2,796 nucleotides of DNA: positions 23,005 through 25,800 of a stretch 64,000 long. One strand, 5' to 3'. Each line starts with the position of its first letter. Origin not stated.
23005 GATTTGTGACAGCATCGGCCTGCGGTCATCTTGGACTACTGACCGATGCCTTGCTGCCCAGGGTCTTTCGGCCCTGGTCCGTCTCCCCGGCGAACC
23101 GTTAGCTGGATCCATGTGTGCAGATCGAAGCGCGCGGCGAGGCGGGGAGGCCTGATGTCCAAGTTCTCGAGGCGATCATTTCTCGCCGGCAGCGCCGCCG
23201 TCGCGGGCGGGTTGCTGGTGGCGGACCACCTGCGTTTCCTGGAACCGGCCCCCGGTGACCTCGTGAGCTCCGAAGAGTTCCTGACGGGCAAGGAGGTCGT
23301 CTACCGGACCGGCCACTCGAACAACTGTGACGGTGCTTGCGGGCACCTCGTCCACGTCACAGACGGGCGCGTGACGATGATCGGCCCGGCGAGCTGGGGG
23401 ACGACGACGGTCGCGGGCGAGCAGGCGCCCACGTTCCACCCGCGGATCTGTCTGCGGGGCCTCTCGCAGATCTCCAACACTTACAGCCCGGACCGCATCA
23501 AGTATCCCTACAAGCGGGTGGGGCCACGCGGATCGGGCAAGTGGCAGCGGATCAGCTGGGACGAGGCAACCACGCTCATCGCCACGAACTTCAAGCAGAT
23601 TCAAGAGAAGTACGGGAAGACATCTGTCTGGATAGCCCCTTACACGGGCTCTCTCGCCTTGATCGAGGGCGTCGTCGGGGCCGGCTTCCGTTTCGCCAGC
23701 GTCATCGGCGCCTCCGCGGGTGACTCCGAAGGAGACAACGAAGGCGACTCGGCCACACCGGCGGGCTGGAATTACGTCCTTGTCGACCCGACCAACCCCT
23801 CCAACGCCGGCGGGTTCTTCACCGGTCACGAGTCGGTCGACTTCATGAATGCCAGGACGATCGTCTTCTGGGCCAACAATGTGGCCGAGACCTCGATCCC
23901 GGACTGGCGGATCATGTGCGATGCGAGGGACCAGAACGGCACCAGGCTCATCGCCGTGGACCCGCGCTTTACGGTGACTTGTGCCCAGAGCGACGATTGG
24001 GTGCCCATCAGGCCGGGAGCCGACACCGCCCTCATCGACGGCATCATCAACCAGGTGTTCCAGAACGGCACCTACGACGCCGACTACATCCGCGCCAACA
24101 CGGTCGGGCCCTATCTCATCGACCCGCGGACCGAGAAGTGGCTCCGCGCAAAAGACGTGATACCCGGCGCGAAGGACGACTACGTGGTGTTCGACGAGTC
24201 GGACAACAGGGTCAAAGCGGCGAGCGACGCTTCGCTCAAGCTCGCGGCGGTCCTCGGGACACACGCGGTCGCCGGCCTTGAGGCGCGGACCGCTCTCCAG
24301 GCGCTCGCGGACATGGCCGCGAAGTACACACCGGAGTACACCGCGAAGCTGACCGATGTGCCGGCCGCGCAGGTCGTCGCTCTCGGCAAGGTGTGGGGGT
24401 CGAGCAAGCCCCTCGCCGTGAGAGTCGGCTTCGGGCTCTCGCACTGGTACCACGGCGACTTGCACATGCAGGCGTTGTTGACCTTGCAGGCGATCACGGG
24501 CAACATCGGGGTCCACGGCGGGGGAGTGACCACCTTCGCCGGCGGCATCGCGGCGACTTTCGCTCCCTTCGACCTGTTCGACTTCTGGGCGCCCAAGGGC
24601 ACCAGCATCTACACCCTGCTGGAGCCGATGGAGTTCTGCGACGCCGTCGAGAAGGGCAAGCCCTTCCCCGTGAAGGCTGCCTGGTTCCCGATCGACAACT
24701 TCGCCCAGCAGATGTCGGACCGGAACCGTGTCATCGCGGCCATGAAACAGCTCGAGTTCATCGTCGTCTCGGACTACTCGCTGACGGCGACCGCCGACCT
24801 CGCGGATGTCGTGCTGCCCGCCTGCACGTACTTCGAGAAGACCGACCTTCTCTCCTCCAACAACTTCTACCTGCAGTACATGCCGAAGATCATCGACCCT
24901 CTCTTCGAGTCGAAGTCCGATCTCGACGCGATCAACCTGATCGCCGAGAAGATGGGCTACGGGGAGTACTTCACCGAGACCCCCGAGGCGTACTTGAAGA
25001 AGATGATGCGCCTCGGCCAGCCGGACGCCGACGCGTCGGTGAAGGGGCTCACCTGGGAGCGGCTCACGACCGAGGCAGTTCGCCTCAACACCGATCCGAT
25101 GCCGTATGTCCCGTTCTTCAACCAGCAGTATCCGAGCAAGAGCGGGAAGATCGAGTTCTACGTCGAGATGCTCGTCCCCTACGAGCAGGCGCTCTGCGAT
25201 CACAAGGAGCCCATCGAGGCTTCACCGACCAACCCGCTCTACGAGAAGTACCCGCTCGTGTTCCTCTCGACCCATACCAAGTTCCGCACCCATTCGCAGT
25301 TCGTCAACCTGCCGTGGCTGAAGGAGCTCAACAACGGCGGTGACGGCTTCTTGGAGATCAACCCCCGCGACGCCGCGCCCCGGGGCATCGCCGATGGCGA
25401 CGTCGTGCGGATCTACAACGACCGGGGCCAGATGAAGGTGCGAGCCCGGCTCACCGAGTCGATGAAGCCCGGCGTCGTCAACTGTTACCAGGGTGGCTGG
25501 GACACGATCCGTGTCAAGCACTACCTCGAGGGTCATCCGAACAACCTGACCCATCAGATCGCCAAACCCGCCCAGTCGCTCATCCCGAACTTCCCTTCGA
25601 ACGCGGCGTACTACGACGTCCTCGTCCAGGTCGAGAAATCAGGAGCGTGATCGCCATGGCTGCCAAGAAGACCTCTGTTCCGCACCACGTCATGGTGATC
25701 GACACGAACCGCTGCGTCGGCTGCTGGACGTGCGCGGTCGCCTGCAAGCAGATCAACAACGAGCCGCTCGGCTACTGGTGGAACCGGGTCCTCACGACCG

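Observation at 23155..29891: TAT-exported molybdoenzyme/NrfD locus carrying an extra signal-less poly-ferredoxin gene: possible trans-membrane redox module of unknown function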

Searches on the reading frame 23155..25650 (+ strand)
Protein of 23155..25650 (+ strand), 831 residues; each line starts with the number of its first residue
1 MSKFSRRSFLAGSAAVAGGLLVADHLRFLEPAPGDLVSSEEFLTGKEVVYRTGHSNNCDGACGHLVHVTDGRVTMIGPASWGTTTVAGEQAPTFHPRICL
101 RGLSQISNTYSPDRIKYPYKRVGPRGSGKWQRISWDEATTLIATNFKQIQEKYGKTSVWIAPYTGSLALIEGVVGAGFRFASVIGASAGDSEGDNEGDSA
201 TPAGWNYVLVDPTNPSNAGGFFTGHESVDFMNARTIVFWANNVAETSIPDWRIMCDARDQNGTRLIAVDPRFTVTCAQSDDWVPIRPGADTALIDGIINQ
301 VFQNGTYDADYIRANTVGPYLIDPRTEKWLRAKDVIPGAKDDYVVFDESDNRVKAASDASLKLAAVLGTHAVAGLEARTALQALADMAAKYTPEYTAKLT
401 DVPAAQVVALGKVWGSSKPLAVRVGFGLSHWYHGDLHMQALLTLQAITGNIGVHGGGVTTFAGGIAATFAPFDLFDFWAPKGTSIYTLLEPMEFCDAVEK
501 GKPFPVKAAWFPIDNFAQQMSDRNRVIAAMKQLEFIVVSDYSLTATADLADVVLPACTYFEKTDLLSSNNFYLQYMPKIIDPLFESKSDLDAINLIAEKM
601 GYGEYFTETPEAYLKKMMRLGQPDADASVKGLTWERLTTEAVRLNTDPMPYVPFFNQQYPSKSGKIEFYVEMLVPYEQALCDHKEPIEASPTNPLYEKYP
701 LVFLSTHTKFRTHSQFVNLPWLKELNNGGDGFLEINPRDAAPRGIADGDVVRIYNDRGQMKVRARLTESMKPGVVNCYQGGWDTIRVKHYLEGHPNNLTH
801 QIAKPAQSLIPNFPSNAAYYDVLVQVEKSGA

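Call 5: search_protein_families(library=pfam, proteins=[window:23155-25650:+], max_evalue=0.01)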
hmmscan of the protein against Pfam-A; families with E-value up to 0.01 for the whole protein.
window:23155-25650:+ (831 aa): 4 families
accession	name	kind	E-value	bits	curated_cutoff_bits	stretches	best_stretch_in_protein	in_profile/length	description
PF00384.28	Molybdopterin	-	7.3e-51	173.7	24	1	114-598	1-352/353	Molybdopterin oxidoreductase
PF01568.27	Molydop_binding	-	2.1e-23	82.9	26.8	1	701-806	1-100/110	Molydopterin dinucleotide binding domain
PF10518.14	TAT_signal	-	0.0036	17.6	22.7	1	3-23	1-21/21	TAT (twin-arginine translocation) pathway signal sequence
PF04879.21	Molybdop_Fe4S4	-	0.0083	16.5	22.7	0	57-108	10-52/55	Molybdopterin oxidoreductase Fe4S4 domain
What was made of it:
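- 23155..25650 (+): g1: Tat-exported molybdopterin (MopB) catalytic subunit, 831 aa. It has the SRRSFL signal, the FS0 motif H-x3-C-x3-C and a conserved GD-x2-GDN-x-GDS acidic motif at the predicted Mo-ligand position. Pfam Molybdopterin 7e-51 and Molydop_binding 2e-23 (call 5).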

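Call 6: search_protein_families(library=ncbifam, proteins=[window:23155-25650:+], max_evalue=0.001)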
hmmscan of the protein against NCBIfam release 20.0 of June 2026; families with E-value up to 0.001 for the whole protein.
window:23155-25650:+ (831 aa): 26 families (the best 25 are shown)
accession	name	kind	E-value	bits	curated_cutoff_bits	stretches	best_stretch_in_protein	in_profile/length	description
TIGR02166.1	dmsA_ynfE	subfamily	2.9e-105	353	777.7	2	390-787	330-758/794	DMSO/selenate family reductase complex A subunit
TIGR03479.1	DMSO_red_II_alp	subfamily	1e-101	341.5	984.75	3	49-463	57-470/913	molybdopterin-dependent oxidoreductase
NF011566.1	PRK14990.1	exception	2.6e-79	267.2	1600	2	388-828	349-813/814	dimethylsulfoxide reductase subunit A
NF041885.1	selenate_YnfE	exception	1.3e-71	241.5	1675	2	5-318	4-308/805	selenate/tellurate reductase subunit YnfE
NF012032.0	PRK15488.1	equivalog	3.5e-70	236.9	694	3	4-318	3-283/759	thiosulfate reductase PhsA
TIGR01591.1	Fdh-alpha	equivalog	4.2e-68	230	666.25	4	493-779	374-641/672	formate dehydrogenase subunit alpha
TIGR00509.1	bisC_fam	subfamily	5e-66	223.4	1017.55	3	505-804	412-735/772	molybdopterin guanine dinucleotide-containing S/N-oxide reductase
NF041884.1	selenate_YnfF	exception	7.9e-63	212.6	1650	2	4-318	1-301/798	selenate/tellurate reductase subunit YnfF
NF042978.1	EthbenzDh_ebdA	equivalog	7.3e-52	176.3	2000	2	53-462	81-483/977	ethylbenzene dehydrogenase subunit alpha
NF011682.0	PRK15102.1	equivalog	8.3e-51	173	909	2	505-804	470-791/829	trimethylamine-N-oxide reductase TorA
TIGR02164.1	torA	equivalog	3.1e-47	161.2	1465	2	485-784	445-762/824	trimethylamine-N-oxide reductase TorA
NF047855.1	AssmNtatRedNasC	equivalog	1.1e-44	152.8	1100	2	85-318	48-265/708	assimilatory nitrate reductase catalytic subunit NasC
TIGR01580.1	narG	equivalog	3.3e-40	137.6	1084.15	5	125-322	152-340/1235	nitrate reductase subunit alpha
TIGR01553.1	formate-DH-alph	equivalog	8.4e-36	123.1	814.2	2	226-463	215-445/1009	formate dehydrogenase-N subunit alpha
NF011567.1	PRK14991.1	equivalog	7.1e-30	103.5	1750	3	253-514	308-602/1022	tetrathionate reductase subunit TtrA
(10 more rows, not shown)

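Call 23: search_solved_structures(query=window:23155-25647:+, max_evalue=1e-10, show_alignments=2)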
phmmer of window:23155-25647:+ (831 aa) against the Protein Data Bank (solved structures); distinct sequences matched with E-value up to 1e-10: 51.
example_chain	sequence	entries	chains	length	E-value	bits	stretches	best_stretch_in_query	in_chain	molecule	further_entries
5e7o_A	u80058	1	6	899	1.6e-64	221.6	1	51-345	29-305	DMSO reductase family type II enzyme, molybdopterin subunit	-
4ydd_A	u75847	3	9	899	2.5e-64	221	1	51-345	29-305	DMSO reductase family type II enzyme, molybdopterin subunit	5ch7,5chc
1eu1_A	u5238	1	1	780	1.2e-54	189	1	506-782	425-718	DIMETHYL SULFOXIDE REDUCTASE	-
2ivf_A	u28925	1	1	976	1.2e-49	172.4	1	53-461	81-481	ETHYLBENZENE DEHYDROGENASE ALPHA-SUBUNIT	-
1dms_A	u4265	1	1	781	1.3e-49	172.3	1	391-782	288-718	DMSO REDUCTASE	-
4dmr_A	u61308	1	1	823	6.4e-49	170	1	391-782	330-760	DMSO REDUCTASE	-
1e18_A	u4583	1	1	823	8.1e-49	169.7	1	391-782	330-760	DMSO REDUCTASE.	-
1dmr_A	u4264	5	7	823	1e-48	169.3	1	391-782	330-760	DMSO REDUCTASE | Dimethyl sulfoxide/trimethylamine N-oxide reductase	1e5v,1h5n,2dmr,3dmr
1e60_A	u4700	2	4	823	1.4e-48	168.9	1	391-782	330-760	Dimethyl sulfoxide/trimethylamine N-oxide reductase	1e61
7l5i_A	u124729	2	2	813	2.5e-44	154.8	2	391-782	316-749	Trimethylamine-N-oxide reductase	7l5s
2vpw_A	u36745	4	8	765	2.2e-39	138.4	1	89-318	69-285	THIOSULFATE REDUCTASE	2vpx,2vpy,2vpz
7qv7_S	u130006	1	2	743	2.4e-39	138.3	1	517-828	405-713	Hydrogen dependent carbon dioxide reductase subunit FdhF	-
9vap_A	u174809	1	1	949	1.5e-38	135.7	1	94-318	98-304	Formate dehydrogenase molybdopterin-binding subunit FdhA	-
9t1s_L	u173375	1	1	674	5.6e-36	127.2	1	387-775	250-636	formate dehydrogenase (coenzyme F420)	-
3egw_A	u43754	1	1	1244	1.7e-35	125.6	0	124-322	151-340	Respiratory nitrate reductase 1 alpha chain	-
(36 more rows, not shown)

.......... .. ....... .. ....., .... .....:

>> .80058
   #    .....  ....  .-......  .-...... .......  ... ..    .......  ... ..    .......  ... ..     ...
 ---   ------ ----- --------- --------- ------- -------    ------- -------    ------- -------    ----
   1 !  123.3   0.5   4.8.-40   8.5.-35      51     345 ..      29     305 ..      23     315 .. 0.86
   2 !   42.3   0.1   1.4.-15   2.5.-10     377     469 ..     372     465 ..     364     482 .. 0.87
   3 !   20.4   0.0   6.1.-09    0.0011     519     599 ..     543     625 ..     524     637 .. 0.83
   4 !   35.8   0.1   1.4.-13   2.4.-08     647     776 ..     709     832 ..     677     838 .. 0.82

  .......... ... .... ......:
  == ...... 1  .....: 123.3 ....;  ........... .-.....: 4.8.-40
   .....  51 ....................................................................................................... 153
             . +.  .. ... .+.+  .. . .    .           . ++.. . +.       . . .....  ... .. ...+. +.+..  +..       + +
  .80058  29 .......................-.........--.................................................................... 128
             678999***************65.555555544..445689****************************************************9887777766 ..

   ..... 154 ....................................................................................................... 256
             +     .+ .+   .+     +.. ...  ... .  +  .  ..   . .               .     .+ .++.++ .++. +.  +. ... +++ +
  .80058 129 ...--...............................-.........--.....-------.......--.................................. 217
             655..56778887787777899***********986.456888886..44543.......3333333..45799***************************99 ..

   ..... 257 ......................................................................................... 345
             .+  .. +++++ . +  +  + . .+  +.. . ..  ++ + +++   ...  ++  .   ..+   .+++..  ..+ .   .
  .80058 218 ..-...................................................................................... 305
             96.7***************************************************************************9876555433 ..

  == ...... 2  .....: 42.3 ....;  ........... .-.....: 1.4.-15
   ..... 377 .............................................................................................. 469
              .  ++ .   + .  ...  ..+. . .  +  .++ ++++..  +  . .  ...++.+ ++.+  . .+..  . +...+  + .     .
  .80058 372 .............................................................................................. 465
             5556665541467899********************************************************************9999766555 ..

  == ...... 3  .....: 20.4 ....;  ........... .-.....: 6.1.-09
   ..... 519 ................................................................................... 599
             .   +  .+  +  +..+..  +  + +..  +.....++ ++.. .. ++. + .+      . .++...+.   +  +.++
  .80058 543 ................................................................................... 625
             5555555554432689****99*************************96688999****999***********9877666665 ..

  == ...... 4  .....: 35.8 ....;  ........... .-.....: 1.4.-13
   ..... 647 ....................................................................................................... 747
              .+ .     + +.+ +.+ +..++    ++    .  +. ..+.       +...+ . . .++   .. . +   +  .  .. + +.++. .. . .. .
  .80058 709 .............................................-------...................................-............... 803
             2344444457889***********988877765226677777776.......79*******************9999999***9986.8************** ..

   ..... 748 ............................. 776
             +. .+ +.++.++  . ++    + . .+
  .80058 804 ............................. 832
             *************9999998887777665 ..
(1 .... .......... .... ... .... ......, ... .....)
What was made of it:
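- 23155..25650 (+): The best PDB relative is PcrA 4ydd/5e7o, where Asp of EGDS aligns with Asp of YGDH (call 23).
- On Type II DMSO reductase family alpha subunit (TIGR03479): An Asp of the conserved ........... motif aligns with the PcrA Asp (call 23).
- Closest known: Type II DMSO-reductase-family enzymes. Same: An Asp aligns with the PcrA Mo-ligand Asp (call 23).
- Checked: The catalytic subunit's H-x3-C-x3-C motif and its best PDB relative, perchlorate reductase PcrA (call 23), point to a type-II (Nar-like) signature rather than a Dms/Ynf/Psr one.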

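Call 52: find_homologous_proteins(query=window:23155-25647:+, max_evalue=1e-50)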
Query window:23155-25647:+ (831 aa): 360 proteins with E <= 1e-50 among 8000 candidates; the best 120 are listed.
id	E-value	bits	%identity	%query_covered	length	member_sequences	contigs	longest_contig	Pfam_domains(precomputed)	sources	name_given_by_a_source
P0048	0.0e+0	1858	95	100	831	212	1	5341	PF00384.28,PF01568.28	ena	-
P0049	0.0e+0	1721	86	100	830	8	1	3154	PF00384.28,PF01568.28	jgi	jgi:anaerobic selenocysteine-containing dehydrogenase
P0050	0.0e+0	1672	84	100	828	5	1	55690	PF00384.28,PF01568.28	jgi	-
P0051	0.0e+0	1658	85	98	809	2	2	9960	PF00384.28,PF01568.28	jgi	jgi:molybdopterin-containing oxidoreductase family molybdopterin binding subunit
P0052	0.0e+0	1647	84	100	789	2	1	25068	PF00384.28,PF01568.28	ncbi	ncbi:MAG: molybdopterin-dependent oxidoreductase [Acidimicrobiales bacterium]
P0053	0.0e+0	1634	82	99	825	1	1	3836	PF00384.28,PF01568.28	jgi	jgi:anaerobic dimethyl sulfoxide reductase subunit A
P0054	0.0e+0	1608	80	99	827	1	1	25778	PF00384.28,PF01568.28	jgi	jgi:anaerobic dimethyl sulfoxide reductase subunit A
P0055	0.0e+0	1587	80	99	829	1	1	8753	PF00384.28,PF01568.28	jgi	-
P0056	0.0e+0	1586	80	99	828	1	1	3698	PF00384.28,PF01568.28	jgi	jgi:molybdopterin-containing oxidoreductase family molybdopterin binding subunit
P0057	0.0e+0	1585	80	99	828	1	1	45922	PF00384.28,PF01568.28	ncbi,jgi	ncbi:MAG: molybdopterin-dependent oxidoreductase [Acidimicrobiales bacterium]|jgi:molybdopterin-cont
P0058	0.0e+0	1585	80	99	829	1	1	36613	PF00384.28,PF01568.28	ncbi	ncbi:MAG: molybdopterin-dependent oxidoreductase [Acidimicrobiales bacterium]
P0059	0.0e+0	1585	80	99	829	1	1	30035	PF00384.28,PF01568.28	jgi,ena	-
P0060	0.0e+0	1584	81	99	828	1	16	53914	PF00384.28,PF01568.28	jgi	jgi:molybdopterin-containing oxidoreductase family molybdopterin binding subunit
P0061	0.0e+0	1584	80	99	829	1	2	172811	PF00384.28,PF01568.28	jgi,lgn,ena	jgi:anaerobic selenocysteine-containing dehydrogenase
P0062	0.0e+0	1584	80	99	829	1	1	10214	PF00384.28,PF01568.28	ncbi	ncbi:MAG: molybdopterin-dependent oxidoreductase [Acidimicrobiales bacterium]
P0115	0.0e+0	1288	67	97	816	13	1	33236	PF00384.28,PF01568.28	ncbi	ncbi:MAG TPA: molybdopterin-dependent oxidoreductase [Acidothermaceae bacterium]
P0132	0.0e+0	1258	65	100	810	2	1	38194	PF00384.28,PF01568.28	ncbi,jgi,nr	ncbi:MAG TPA: molybdopterin-dependent oxidoreductase [Solirubrobacteraceae bacterium]|nr:molybdopter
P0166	0.0e+0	1238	63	100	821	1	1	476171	PF10518.15,PF00384.28,PF01568.28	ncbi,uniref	ncbi:molybdopterin-containing oxidoreductase family protein [Brevibacillus ginsengisoli]|uniref:moly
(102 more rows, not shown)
